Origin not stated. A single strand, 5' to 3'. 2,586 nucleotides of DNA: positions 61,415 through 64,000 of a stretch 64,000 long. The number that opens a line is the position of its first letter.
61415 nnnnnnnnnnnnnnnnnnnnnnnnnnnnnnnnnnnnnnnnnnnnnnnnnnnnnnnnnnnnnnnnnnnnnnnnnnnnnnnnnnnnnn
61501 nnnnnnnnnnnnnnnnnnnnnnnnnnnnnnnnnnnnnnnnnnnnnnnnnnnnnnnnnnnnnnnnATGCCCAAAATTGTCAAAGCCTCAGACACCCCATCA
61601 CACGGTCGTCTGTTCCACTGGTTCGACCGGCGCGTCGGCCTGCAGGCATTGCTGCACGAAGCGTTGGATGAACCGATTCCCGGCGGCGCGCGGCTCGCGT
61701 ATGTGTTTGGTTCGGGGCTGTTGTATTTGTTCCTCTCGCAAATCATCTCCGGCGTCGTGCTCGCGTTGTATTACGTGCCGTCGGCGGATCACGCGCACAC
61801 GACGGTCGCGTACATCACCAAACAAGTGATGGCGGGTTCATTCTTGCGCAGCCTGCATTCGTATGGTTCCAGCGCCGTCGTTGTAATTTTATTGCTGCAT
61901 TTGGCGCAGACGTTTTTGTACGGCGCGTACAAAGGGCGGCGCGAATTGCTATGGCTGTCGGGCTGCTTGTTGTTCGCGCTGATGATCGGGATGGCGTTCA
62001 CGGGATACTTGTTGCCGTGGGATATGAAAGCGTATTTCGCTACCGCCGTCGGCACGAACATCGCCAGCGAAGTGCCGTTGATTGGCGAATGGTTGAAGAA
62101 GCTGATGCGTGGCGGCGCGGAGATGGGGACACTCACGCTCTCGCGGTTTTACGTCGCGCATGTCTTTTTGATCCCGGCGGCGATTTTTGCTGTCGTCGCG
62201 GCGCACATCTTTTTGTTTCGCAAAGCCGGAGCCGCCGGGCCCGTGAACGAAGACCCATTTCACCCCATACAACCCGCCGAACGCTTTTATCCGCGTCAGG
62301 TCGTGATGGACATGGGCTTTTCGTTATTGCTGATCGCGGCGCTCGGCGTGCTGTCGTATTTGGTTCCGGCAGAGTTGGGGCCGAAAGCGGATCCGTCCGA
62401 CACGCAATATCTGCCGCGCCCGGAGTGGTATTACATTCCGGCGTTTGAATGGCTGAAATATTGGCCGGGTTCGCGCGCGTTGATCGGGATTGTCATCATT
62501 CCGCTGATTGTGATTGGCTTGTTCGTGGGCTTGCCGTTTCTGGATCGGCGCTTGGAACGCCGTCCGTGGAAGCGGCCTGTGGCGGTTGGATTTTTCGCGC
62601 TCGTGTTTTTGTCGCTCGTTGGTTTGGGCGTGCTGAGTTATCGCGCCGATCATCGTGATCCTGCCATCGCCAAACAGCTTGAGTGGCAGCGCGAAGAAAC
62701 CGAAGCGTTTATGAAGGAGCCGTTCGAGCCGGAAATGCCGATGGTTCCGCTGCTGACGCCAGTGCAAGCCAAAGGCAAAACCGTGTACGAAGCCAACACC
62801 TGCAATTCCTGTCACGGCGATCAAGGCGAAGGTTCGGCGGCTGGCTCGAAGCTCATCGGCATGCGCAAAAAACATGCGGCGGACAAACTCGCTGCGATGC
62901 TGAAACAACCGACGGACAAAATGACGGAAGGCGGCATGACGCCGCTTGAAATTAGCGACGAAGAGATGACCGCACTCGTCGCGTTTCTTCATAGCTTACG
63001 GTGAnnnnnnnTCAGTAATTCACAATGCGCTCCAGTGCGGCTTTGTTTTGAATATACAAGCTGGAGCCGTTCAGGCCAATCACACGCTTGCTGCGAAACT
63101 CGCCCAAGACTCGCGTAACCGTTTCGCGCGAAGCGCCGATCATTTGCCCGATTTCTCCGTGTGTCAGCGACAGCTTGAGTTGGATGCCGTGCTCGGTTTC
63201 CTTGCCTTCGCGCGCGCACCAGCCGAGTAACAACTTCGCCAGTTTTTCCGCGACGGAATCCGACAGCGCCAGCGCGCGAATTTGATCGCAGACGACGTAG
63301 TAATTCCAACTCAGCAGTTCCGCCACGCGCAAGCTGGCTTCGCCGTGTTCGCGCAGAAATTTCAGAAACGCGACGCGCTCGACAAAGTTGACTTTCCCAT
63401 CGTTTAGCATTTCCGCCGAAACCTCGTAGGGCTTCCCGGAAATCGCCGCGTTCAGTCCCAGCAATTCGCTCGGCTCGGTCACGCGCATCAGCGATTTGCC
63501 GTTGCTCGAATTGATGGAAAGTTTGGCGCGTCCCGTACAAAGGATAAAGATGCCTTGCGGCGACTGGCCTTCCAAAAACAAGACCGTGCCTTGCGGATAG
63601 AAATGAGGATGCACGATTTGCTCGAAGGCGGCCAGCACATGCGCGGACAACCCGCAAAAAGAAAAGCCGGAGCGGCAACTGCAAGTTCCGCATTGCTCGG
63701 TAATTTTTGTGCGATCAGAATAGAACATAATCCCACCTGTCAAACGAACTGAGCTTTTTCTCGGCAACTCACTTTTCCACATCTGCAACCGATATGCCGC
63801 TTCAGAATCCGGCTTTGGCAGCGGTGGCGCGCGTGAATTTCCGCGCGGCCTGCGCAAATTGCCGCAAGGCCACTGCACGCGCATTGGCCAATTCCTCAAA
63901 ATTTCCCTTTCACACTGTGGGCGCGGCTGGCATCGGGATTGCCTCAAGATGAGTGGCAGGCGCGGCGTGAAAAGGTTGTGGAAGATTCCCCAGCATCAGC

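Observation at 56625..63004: Porin-cytochrome conduit (MtrAB/MtoAB-like) in one operon with a Rieske/cytochrome b complex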

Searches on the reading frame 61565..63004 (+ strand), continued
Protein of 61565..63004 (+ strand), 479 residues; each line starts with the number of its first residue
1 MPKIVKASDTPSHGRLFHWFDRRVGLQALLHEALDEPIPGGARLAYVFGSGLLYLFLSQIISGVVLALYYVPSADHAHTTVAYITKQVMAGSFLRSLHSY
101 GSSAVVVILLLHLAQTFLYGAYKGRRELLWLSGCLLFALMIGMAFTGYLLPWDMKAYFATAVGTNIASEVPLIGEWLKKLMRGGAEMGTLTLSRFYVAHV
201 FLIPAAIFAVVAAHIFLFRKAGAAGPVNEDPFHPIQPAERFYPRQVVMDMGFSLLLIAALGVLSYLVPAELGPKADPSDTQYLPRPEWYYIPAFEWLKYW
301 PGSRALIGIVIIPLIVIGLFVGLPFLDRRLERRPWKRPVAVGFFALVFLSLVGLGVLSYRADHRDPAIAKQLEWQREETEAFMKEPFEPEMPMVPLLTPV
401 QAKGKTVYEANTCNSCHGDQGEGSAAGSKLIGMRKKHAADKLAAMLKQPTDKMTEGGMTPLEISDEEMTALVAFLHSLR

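Call 101: search_protein_families(library=pfam, proteins=[L081:3489-4436:+, L081:4782-5843:+, L081:5840-6667:+, L081:6695-7321:+, L081:10515-11204:+, L088:2790-4496:+, L088:7202-9859:+, L088:10136-13324:+, L078:2684-3247:+, L079:5029-7362:-], max_evalue=0.001)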
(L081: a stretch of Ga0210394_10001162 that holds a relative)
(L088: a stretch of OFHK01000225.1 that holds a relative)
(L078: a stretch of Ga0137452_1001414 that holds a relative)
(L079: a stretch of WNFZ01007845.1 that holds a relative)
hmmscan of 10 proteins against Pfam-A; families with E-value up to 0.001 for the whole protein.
L081:3489-4436:+ (315 aa): 1 family
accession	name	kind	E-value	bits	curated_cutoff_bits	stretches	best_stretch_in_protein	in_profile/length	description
PF01619.24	Pro_dh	-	8.2e-37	127.7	27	1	42-294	3-275/278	Proline dehydrogenase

L081:4782-5843:+ (353 aa): 0 families

L081:5840-6667:+ (275 aa): 0 families

L081:6695-7321:+ (208 aa): 0 families

L081:10515-11204:+ (229 aa): 0 families

L088:2790-4496:+ (568 aa): 2 families
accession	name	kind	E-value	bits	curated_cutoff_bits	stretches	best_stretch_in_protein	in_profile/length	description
PF23914.1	TPR_CcmH_CycH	-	7e-06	26.4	42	1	498-558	55-115/158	Cytochrome c-type biogenesis protein H TPR domain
PF07719.23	TPR_2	-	7.6e-05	23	27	0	498-525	6-33/34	Tetratricopeptide repeat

L088:7202-9859:+ (885 aa): 8 families
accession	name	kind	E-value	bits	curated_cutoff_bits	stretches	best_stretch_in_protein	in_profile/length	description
PF00069.31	Pkinase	-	1.8e-32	113.2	31.7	1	12-272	1-255/263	Protein kinase domain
PF07676.18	PD40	-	7.6e-25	86.7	20.9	1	739-773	3-38/38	WD40-like Beta Propeller Repeat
PF07714.23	PK_Tyr_Ser-Thr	-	1.4e-22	80.6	23.1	1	15-270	4-250/258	Protein tyrosine and serine/threonine kinase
PF01636.29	APH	-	2.2e-08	34.6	23.2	1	16-127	3-109/239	Phosphotransferase enzyme family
PF01163.29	RIO1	-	3.1e-06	27.4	22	0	86-155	82-151/187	RIO domain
PF00930.27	DPPIV_N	-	4.4e-06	26.1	22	0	641-698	25-80/354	Dipeptidyl peptidase IV (DPP IV) N-terminal region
PF25174.1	Beta-prop_THOC3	-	4.6e-05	23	305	0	599-768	74-237/272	THOC3 beta-propeller domain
PF03109.22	ABC1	-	0.00086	18.9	22.9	0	85-154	143-213/244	ABC1 atypical kinase-like domain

L088:10136-13324:+ (1062 aa): 4 families
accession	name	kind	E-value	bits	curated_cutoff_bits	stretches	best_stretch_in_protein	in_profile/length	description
PF15902.12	Sortilin-Vps10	-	2.9e-29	102.6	33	3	287-397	3-122/446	Sortilin, neurotensin receptor 3,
PF15899.11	BNR_6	-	8e-07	29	27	0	639-652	1-14/14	BNR-Asp box repeat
PF13088.12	BNR_2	-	1.4e-06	28.3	31.4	0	520-696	85-251/277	BNR repeat-like domain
PF24316.1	Tli3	-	9.1e-05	23.2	27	0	157-200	59-105/129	T6SS Tli3 immunity protein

L078:2684-3247:+ (187 aa): 0 families

L079:5029-7362:- (777 aa): 1 family
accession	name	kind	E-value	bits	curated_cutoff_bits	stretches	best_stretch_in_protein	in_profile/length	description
PF01578.25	Cytochrom_C_asm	-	3.9e-25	89.2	29.9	1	509-711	2-212/212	Cytochrome C assembly protein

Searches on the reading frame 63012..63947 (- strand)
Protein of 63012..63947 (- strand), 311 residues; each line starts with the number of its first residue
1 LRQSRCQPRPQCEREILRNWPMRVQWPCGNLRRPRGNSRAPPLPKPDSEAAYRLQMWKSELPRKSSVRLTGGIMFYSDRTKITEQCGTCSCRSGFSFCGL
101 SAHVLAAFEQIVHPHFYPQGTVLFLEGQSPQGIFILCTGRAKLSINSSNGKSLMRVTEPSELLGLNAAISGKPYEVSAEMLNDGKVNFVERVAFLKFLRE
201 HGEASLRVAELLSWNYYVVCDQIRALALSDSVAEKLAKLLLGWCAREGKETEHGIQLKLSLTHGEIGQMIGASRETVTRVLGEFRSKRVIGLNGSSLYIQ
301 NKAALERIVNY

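Call 5: search_protein_families(library=pfam, proteins=[window:63012-63947:-], max_evalue=0.01)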
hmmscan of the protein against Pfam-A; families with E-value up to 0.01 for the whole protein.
window:63012-63947:- (311 aa): 3 families
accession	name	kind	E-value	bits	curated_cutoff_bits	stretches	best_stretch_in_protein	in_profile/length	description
PF13545.12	HTH_Crp_2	-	3.6e-16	59.3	27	1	234-308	1-70/70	Crp-like helix-turn-helix domain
PF00027.35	cNMP_binding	-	6.2e-14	52.2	27.5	1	116-201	3-89/89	Cyclic nucleotide-binding domain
PF00325.26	Crp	-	1.3e-09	38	21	1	259-290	1-32/32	Bacterial regulatory proteins, crp family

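Call 6: search_protein_families(library=ncbifam, proteins=[window:63012-63947:-], max_evalue=0.01)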
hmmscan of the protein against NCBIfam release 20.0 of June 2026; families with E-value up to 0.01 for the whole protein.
window:63012-63947:- (311 aa): 10 families
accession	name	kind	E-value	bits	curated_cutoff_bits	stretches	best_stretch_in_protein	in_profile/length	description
NF006901.0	PRK09392.1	equivalog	3.7e-14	52.6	211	1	106-309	21-221/236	transcriptional activator FtrB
NF008732.0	PRK11753.1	equivalog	5.7e-11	42.3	266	1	105-298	16-209/214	cAMP-activated global transcriptional regulator CRP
TIGR03697.1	NtcA_cyano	equivalog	2.6e-10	40.4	244.95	1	121-304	2-187/193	global nitrogen regulator NtcA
NF008365.0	PRK11161.1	subfamily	4.5e-09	36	228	1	83-308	17-242/250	fumarate/nitrate reduction transcriptional regulator Fnr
NF050815.1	TransActFtrBCaul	equivalog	1.4e-08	34.3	300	1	116-308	36-222/251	transcriptional activator FtrB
NF053664.1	TransRegPtrACyano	equivalog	3.1e-08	33.2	300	1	224-293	114-183/196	Crp/Fnr family transcriptional regulator PtrA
NF045989.1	TransRegFnrLRhodb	equivalog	5.6e-08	32.3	300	1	80-296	4-221/245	transcriptional regulator FnrL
NF010499.0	PRK13918.1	equivalog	7.4e-08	32.1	274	1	109-309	9-201/205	CRP/FNR family transcriptional regulator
NF050806.1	TransRegFixKCaul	equivalog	1.6e-07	30.8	300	1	158-309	70-214/215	transcriptional regulator FixK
NF052518.1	TransRegLdrP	equivalog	0.00056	20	300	1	123-307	10-186/195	transcriptional regulator LdrP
